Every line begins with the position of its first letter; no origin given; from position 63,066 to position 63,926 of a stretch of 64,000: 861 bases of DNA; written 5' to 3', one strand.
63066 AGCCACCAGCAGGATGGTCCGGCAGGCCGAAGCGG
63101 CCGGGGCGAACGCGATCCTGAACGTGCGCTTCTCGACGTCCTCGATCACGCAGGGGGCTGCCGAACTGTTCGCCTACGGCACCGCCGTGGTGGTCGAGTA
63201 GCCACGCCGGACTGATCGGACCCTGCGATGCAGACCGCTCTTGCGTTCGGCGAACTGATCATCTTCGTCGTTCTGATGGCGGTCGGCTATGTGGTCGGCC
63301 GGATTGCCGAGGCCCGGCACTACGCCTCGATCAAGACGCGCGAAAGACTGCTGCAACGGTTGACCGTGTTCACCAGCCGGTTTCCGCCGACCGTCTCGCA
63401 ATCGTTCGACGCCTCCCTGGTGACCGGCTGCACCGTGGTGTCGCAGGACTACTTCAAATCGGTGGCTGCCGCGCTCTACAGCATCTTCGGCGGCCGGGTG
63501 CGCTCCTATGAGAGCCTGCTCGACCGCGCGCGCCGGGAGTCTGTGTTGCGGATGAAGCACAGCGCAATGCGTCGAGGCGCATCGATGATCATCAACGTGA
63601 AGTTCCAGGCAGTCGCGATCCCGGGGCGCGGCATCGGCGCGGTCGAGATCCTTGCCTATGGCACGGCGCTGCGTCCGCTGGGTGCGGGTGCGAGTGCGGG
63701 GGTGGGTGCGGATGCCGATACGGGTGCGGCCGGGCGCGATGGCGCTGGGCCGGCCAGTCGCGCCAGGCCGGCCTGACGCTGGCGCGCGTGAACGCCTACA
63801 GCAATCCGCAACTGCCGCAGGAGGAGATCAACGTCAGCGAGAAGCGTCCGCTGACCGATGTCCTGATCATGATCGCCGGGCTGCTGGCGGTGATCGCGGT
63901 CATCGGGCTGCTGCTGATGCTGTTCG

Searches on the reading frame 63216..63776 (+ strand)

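Call 54: search_protein_families(library=pfam, proteins=[window:63216-63776:+], max_evalue=0.0001)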
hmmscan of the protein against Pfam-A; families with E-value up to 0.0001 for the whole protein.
window:63216-63776:+ (186 aa): 1 family
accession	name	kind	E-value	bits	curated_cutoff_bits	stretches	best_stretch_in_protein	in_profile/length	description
PF01906.23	YbjQ_1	-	4.6e-20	72.6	23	1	67-152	19-101/103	Putative heavy-metal-binding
